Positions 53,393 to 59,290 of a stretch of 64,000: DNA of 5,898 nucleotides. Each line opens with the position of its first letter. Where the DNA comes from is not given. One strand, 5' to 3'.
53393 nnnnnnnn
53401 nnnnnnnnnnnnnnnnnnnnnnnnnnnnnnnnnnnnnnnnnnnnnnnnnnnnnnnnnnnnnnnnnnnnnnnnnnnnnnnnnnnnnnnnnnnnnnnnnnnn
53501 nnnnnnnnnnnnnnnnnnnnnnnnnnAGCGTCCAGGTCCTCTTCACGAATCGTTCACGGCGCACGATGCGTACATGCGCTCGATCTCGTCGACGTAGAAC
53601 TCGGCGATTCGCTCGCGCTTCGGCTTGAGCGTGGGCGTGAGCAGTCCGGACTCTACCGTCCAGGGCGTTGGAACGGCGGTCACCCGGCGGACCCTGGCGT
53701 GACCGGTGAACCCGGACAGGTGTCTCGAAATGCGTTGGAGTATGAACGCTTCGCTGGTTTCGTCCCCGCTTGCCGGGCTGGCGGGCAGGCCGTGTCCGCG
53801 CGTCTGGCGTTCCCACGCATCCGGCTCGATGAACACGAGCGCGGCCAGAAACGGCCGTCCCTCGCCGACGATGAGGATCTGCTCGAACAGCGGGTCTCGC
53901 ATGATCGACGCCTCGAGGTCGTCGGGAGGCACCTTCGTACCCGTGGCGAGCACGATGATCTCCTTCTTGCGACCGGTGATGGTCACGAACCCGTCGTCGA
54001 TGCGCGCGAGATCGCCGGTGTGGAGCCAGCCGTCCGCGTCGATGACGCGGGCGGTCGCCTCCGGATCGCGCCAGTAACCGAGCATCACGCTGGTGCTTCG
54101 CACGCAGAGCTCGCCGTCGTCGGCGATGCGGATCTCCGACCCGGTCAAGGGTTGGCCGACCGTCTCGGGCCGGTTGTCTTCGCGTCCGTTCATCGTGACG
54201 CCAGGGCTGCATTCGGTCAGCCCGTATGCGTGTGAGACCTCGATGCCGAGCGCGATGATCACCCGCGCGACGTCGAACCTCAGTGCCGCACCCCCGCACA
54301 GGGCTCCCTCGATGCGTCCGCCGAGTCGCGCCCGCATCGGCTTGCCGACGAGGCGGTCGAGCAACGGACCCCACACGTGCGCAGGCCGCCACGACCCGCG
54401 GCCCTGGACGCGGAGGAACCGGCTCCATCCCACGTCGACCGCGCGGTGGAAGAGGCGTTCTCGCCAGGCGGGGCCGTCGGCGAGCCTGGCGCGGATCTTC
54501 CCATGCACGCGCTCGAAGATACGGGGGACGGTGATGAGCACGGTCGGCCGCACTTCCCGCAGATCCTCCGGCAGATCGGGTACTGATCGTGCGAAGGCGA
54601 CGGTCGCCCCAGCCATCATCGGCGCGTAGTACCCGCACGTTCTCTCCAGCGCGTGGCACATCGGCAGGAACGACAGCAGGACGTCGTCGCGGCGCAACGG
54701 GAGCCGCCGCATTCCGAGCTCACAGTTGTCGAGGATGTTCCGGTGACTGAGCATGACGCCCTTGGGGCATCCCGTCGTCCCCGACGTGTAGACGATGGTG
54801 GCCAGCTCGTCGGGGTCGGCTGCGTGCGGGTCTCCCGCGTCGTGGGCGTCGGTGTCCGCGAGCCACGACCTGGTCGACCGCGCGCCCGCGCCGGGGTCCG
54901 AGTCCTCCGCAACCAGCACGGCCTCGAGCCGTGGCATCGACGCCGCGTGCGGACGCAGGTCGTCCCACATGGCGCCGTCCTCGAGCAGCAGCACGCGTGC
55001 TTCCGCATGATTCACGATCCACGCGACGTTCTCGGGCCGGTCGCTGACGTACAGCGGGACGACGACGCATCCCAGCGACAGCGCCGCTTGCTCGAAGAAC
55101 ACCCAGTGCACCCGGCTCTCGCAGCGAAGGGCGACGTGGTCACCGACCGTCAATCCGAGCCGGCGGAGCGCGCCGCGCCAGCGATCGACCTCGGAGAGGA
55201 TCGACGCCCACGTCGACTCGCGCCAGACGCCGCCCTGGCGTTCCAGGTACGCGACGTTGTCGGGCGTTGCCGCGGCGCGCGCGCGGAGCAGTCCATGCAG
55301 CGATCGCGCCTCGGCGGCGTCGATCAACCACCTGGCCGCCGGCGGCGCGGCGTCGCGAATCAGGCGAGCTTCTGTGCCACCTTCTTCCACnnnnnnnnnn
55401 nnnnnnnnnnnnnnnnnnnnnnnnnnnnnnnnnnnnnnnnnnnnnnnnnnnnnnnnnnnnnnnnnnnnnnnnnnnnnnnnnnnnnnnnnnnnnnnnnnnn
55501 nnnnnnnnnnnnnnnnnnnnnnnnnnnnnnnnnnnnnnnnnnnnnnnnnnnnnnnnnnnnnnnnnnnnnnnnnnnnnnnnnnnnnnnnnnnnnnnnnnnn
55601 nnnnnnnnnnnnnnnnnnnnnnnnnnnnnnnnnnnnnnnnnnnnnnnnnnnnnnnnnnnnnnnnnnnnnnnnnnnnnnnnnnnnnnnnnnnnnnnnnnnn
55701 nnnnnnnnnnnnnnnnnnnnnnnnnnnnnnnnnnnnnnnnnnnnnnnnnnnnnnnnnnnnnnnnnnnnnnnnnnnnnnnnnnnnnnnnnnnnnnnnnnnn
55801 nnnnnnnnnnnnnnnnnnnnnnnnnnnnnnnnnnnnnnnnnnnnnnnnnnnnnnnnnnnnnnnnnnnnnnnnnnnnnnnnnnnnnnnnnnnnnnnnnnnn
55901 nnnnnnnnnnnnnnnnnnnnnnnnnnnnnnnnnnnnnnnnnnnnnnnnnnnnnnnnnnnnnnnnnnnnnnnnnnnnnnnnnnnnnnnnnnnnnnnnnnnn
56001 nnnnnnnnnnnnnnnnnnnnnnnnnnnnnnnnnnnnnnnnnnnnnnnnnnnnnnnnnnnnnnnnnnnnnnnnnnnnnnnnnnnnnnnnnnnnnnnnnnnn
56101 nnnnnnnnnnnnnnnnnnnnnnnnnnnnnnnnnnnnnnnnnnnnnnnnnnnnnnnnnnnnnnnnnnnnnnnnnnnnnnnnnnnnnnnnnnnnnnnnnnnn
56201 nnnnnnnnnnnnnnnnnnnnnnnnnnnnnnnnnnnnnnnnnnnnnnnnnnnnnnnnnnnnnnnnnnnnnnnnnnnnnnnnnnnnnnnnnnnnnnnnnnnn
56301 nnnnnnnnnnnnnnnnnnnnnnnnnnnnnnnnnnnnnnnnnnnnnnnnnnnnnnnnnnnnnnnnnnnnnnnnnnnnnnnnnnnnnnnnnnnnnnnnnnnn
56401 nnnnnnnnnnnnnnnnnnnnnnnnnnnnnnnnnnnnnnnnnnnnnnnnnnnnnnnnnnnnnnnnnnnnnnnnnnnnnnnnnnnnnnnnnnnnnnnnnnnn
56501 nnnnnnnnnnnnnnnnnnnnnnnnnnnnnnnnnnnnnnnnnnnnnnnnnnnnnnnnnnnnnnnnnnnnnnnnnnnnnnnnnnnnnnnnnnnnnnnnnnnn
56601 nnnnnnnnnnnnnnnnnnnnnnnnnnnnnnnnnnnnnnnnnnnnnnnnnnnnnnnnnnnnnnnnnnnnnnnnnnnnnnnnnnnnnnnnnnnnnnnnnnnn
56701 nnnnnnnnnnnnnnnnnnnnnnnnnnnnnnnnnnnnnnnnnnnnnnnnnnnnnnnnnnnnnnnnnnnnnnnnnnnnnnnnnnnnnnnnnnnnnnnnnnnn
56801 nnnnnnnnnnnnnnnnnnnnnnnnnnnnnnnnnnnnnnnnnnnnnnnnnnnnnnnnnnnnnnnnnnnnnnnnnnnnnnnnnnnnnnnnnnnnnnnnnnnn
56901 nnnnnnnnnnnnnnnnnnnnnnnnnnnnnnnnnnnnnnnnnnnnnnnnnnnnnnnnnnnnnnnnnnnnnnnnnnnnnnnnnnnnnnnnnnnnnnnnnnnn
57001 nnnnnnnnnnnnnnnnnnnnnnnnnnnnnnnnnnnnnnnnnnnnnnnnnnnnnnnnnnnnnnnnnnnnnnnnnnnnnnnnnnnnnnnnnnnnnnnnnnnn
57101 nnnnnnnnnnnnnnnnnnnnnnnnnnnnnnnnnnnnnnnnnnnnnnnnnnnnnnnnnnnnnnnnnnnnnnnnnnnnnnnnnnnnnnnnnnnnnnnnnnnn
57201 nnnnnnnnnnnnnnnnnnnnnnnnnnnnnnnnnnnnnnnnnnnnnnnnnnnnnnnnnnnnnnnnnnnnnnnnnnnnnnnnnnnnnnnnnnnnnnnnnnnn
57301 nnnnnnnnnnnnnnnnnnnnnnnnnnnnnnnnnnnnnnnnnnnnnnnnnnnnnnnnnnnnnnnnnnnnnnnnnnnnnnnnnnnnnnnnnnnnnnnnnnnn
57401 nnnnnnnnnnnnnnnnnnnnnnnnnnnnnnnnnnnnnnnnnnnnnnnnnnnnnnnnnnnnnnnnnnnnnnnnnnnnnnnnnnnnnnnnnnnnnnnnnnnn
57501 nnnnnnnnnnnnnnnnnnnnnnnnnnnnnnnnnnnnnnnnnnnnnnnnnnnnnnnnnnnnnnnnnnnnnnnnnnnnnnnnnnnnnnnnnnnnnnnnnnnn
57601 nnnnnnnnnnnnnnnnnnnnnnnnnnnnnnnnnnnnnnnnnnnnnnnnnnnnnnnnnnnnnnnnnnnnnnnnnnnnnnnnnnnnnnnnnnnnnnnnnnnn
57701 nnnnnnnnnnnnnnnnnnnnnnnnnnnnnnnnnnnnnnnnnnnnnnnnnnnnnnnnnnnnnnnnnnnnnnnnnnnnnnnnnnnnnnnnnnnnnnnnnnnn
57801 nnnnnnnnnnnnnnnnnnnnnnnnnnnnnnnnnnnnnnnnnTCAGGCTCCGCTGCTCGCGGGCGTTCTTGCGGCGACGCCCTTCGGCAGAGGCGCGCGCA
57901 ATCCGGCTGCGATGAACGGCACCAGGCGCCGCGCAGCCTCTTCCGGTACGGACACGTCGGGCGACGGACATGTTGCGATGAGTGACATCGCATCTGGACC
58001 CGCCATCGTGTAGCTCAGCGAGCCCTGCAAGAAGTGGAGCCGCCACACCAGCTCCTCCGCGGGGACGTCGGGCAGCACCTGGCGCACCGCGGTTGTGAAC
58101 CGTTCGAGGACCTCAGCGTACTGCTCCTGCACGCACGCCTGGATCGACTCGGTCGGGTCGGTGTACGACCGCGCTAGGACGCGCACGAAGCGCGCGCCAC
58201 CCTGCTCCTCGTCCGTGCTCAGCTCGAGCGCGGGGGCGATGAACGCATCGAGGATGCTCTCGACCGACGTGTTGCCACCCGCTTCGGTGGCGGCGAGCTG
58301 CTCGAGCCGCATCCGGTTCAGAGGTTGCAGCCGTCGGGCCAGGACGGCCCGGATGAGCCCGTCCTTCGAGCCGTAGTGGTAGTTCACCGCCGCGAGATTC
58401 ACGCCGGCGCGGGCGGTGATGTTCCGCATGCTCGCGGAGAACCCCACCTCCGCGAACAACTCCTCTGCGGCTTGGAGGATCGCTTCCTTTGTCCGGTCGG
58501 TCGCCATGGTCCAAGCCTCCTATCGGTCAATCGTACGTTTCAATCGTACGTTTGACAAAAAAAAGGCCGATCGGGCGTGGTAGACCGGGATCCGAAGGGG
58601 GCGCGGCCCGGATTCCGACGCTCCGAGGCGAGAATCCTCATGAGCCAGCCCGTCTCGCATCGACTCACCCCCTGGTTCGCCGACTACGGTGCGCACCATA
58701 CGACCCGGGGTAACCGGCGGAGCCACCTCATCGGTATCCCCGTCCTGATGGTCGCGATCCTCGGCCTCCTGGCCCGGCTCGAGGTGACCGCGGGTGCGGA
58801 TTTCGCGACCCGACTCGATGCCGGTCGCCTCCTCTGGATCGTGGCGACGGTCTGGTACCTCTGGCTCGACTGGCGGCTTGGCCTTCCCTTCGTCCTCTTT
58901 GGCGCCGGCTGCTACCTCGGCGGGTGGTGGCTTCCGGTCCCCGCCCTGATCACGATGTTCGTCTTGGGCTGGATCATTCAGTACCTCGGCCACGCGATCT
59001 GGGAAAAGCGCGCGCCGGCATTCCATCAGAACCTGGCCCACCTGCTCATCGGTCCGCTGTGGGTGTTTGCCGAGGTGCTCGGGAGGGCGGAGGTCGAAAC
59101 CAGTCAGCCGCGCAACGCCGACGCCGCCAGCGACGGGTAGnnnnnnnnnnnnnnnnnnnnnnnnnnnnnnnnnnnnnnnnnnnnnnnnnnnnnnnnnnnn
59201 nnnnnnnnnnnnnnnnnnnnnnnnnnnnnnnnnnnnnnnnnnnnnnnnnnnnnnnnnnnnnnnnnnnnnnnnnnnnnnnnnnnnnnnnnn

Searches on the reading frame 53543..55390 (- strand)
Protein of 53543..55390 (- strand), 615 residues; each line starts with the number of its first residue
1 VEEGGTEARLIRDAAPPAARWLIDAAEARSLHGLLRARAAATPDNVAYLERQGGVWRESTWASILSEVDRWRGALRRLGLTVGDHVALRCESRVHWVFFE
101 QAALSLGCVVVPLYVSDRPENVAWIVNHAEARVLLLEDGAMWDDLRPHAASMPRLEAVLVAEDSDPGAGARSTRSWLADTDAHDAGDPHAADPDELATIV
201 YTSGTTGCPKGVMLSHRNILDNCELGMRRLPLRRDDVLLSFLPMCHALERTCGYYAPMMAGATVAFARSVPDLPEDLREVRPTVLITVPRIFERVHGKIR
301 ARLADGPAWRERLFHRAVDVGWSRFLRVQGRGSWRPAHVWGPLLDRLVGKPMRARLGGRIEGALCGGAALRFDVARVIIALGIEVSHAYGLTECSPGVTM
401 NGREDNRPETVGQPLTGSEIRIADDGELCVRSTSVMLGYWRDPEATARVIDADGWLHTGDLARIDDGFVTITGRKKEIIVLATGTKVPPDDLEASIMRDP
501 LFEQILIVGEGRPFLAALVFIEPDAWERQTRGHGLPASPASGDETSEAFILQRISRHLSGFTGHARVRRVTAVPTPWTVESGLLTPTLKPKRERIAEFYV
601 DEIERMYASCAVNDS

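Call 46: search_protein_families(library=pfam, proteins=[window:53543-55390:-], max_evalue=0.0001)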
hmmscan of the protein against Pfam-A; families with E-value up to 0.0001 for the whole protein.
window:53543-55390:- (615 aa): 2 families
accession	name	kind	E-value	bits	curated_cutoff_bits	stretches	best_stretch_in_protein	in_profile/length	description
PF00501.34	AMP-binding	-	1.1e-76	258.6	29.9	1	36-440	2-384/384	AMP-binding enzyme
PF23562.2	AMP-binding_C_3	-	3.8e-10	40.7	20.8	1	477-609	2-122/124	AMP-binding enzyme C-terminal domain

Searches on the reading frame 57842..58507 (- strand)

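Call 4: search_protein_families(library=pfam, proteins=[window:57842-58507:-], max_evalue=1)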
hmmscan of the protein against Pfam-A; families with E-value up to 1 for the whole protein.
window:57842-58507:- (221 aa): 2 families
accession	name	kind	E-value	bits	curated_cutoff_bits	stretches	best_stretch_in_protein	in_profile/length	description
PF17939.6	TetR_C_30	-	2.9e-34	118.3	26.3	1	87-202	1-115/115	Tetracyclin repressor-like, C-terminal domain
PF00440.29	TetR_N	-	3.2e-13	49.7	24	1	10-55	1-47/47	Bacterial regulatory proteins, tetR family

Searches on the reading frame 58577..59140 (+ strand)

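Call 4: search_protein_families(library=pfam, proteins=[window:58577-59140:+], max_evalue=1)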
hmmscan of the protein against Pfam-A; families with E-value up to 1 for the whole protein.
window:58577-59140:+ (187 aa): 1 family
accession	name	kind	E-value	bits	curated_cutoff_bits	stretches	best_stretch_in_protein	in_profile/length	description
PF06127.16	Mpo1-like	-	2.1e-18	66.7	24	1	31-170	5-94/95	2-hydroxy-palmitic acid dioxygenase Mpo1-like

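Call 93: search_protein_families(library=ncbifam, proteins=[window:58577-59140:+], max_evalue=0.001)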
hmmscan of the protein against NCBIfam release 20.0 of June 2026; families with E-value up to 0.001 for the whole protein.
window:58577-59140:+ (187 aa): 0 families
